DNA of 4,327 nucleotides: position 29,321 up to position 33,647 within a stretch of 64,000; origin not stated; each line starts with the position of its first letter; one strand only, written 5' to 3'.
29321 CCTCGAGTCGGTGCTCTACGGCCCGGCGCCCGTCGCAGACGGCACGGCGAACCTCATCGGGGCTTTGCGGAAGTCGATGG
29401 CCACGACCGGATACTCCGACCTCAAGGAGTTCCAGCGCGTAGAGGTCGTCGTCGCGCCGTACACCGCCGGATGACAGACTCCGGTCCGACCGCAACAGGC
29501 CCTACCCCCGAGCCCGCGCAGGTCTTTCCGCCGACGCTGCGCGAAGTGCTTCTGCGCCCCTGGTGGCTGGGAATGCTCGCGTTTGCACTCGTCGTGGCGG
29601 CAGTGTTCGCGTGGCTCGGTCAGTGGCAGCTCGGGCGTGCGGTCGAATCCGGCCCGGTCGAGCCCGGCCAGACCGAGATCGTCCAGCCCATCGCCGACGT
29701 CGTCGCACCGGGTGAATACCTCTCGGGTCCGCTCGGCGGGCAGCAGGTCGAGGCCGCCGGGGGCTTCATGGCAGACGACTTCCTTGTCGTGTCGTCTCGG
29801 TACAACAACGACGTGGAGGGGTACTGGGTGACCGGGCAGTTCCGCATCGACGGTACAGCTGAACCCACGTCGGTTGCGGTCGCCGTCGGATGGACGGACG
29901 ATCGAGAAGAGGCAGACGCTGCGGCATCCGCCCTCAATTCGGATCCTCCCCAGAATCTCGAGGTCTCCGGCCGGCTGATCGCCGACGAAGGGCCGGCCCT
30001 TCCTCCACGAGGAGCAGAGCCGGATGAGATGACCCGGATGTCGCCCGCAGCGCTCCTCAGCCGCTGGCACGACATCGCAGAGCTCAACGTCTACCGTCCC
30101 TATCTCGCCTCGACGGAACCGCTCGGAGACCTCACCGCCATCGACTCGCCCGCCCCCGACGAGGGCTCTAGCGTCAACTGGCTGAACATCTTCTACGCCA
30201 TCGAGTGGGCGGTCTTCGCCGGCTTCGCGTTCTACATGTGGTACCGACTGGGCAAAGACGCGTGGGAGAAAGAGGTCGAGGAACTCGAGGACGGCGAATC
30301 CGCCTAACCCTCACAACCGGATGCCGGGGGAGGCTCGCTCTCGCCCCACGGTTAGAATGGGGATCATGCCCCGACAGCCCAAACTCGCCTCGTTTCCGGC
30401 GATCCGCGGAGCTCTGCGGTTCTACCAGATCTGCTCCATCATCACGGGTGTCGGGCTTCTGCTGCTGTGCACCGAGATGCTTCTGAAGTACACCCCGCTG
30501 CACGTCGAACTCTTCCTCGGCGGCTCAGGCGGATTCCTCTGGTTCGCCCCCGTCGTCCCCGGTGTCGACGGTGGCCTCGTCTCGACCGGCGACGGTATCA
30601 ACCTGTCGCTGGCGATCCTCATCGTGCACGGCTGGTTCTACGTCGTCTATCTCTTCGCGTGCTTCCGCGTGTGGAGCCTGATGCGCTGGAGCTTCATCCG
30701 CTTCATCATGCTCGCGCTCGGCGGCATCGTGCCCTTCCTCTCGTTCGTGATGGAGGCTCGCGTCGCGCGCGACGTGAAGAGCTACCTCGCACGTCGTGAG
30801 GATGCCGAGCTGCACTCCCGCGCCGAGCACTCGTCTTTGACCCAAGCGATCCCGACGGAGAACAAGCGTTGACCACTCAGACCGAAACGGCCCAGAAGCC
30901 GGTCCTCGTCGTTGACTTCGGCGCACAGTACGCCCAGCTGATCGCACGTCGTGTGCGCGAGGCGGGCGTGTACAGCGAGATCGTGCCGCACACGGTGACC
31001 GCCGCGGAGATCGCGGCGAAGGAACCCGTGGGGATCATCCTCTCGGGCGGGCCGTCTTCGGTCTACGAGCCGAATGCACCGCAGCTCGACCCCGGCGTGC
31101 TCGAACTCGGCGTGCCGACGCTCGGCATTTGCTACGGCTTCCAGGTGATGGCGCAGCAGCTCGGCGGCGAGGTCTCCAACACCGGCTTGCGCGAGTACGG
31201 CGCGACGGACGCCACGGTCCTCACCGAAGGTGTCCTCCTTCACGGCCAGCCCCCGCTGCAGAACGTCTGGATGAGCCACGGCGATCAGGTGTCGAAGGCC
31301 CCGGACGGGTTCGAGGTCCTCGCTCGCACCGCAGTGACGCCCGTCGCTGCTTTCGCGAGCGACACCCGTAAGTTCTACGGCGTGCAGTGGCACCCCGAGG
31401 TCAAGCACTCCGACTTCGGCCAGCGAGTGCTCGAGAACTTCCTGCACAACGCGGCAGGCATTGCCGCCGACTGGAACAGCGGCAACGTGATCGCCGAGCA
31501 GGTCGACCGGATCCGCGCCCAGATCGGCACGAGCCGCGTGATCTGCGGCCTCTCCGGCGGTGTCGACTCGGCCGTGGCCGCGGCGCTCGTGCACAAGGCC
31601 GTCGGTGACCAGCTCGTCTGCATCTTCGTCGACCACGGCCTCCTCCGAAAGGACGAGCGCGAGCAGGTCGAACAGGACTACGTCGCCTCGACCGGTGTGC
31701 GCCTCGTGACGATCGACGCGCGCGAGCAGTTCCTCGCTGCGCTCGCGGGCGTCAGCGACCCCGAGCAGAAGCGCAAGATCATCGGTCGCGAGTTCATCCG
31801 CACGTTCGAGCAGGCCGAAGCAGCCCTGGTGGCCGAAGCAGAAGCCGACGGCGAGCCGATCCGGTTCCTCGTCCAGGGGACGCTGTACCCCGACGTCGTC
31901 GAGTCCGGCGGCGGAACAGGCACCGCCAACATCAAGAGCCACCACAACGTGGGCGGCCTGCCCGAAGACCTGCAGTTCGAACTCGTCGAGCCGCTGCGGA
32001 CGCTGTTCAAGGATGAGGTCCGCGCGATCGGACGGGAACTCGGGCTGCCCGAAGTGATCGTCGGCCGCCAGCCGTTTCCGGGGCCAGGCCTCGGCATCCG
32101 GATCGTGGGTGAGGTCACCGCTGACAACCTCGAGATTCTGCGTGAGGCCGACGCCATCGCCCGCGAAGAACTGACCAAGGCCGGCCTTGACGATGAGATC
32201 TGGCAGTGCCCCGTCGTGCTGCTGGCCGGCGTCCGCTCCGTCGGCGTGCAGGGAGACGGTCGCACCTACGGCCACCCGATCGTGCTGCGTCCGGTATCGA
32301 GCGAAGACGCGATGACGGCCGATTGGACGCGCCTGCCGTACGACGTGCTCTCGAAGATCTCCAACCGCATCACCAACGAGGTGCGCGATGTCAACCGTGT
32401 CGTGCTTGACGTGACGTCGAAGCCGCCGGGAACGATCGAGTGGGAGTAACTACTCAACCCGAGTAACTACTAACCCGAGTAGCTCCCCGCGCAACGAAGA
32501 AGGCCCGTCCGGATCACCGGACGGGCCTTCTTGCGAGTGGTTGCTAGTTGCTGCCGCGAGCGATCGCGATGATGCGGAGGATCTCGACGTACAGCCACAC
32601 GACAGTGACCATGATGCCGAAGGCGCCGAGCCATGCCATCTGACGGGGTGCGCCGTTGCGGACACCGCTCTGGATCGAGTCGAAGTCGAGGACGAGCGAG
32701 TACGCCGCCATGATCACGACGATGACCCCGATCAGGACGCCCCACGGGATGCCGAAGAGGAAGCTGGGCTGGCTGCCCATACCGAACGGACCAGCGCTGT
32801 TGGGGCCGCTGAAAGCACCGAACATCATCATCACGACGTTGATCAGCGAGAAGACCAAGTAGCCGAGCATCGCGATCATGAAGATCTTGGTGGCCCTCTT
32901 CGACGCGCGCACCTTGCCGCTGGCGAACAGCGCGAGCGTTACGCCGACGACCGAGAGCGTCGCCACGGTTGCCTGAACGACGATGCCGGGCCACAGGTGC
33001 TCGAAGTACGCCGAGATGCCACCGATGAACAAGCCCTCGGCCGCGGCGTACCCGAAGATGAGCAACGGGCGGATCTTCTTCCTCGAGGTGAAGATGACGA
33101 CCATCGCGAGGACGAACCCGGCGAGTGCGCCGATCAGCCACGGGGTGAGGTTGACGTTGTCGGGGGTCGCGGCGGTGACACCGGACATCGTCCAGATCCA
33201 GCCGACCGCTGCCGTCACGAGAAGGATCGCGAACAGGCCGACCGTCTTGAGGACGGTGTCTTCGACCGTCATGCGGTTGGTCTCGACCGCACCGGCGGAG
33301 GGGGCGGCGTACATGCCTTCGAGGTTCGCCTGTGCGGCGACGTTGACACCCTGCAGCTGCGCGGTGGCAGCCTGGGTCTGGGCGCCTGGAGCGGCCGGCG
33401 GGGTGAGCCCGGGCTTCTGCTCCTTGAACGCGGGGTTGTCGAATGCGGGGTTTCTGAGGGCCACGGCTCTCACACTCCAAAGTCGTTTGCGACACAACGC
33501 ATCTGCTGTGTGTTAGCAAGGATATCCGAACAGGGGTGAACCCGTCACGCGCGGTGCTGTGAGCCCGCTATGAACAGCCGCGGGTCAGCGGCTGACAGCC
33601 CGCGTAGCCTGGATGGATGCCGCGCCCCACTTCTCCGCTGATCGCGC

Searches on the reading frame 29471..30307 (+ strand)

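Call 80: search_protein_families(library=pfam, proteins=[window:29471-30307:+], max_evalue=0.00001)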
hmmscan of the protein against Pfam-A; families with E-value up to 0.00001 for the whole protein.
window:29471-30307:+ (278 aa): 1 family
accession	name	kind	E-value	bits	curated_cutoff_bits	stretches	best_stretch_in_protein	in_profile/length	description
PF02104.20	SURF1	-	2.7e-16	61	23.4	1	40-250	1-204/205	SURF1 family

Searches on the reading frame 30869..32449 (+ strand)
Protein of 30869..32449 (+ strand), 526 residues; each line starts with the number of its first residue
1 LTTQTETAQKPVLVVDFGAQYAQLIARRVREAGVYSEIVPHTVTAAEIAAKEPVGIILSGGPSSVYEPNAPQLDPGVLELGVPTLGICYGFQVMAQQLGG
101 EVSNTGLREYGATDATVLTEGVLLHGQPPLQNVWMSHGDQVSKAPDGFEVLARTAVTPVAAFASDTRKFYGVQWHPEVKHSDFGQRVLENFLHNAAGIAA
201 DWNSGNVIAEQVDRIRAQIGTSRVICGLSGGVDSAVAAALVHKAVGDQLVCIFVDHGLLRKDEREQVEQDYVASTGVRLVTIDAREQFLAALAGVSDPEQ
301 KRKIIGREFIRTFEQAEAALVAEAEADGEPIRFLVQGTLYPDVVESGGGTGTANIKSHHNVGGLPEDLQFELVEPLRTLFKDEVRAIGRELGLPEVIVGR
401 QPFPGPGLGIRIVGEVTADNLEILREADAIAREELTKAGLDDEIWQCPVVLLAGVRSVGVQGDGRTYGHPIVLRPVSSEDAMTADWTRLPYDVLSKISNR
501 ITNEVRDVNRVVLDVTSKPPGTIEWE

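Call 80: search_protein_families(library=pfam, proteins=[window:30869-32449:+], max_evalue=0.00001)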
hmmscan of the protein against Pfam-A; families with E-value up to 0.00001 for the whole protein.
window:30869-32449:+ (526 aa): 4 families
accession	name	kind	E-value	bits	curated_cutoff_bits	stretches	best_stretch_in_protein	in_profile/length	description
PF00117.34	GATase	-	1.2e-43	149.4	22.8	1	13-194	1-189/190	Glutamine amidotransferase class-I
PF00958.27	GMP_synt_C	-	3.4e-40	136.4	27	1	433-525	1-92/92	GMP synthase C terminal domain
PF02540.23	NAD_synthase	-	4.3e-10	39.6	21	1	217-284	14-81/242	NAD synthase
PF07722.19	Peptidase_C26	-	1e-09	38.9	20.5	1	77-177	101-219/219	Peptidase C26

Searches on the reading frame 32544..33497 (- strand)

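Call 80: search_protein_families(library=pfam, proteins=[window:32544-33497:-], max_evalue=0.00001)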
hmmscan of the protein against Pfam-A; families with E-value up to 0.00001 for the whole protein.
window:32544-33497:- (317 aa): 2 families
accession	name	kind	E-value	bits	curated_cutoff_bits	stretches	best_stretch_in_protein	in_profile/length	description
PF12811.12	BaxI_1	-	2.2e-71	240.6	26.2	1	47-314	20-232/233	Bax inhibitor 1 like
PF01027.25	Bax1-I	-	7.2e-12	46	34.1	1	84-309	6-206/207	Inhibitor of apoptosis-promoting Bax1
